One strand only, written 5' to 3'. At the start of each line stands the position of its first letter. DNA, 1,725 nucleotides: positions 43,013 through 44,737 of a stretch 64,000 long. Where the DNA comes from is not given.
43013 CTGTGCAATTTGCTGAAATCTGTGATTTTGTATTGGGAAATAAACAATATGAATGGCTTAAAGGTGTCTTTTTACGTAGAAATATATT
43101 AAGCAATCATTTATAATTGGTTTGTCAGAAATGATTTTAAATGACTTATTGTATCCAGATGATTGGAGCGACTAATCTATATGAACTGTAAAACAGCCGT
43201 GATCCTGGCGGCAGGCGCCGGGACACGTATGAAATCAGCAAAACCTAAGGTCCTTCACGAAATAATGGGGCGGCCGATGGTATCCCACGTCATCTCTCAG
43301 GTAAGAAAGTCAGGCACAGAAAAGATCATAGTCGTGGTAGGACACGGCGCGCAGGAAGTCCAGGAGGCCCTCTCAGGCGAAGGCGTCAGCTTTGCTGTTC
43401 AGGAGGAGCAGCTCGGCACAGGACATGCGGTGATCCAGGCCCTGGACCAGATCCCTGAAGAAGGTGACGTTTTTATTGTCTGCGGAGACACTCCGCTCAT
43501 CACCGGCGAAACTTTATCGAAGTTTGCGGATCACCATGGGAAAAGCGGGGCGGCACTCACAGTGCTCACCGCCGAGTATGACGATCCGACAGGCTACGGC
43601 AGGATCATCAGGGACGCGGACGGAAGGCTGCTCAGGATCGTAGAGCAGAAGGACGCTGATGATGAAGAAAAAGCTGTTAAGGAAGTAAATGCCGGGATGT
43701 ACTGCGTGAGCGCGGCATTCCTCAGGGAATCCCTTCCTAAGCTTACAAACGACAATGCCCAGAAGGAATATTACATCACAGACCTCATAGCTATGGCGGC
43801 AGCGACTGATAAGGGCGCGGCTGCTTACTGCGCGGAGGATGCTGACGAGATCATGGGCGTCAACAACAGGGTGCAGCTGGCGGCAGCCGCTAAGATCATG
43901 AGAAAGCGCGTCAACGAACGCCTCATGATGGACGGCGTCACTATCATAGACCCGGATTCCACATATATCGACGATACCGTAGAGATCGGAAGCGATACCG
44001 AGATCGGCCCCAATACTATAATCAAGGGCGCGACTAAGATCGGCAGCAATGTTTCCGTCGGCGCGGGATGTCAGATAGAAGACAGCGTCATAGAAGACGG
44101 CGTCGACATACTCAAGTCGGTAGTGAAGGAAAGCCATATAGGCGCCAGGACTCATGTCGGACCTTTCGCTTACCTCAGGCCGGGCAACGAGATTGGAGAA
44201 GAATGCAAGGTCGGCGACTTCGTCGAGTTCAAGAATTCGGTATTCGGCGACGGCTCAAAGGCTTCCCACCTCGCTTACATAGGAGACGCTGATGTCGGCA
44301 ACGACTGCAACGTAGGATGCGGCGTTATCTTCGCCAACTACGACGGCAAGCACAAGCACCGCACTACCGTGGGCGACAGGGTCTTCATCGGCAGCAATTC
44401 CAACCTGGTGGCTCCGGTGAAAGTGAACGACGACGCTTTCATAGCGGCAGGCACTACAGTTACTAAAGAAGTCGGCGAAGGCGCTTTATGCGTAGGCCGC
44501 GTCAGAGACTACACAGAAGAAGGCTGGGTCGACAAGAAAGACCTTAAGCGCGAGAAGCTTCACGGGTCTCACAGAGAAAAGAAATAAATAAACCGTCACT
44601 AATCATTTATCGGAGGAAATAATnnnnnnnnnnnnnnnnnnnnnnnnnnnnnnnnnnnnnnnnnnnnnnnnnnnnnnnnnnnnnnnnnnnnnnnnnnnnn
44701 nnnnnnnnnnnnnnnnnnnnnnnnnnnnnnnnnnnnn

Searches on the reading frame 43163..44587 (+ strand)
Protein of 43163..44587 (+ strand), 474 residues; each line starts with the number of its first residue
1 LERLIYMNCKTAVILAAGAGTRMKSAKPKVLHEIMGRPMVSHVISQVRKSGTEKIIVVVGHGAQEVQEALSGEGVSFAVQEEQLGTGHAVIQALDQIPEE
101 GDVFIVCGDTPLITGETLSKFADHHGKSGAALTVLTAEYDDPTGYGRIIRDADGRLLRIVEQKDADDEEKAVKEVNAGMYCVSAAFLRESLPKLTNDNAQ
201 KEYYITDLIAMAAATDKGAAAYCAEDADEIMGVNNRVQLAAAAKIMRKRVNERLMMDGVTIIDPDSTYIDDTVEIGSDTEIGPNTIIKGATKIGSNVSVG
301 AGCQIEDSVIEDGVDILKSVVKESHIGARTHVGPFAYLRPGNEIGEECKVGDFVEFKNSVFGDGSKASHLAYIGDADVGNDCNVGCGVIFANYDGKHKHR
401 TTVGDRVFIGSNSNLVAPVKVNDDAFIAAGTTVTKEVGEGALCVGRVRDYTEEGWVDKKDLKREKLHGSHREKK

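Call 37: find_encoding_contigs(protein=window:43163-44587:+, flank=10000, max_places=1)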
Protein window:43163-44587:+ (474 aa): no gene with exactly this product is on record in the collection.
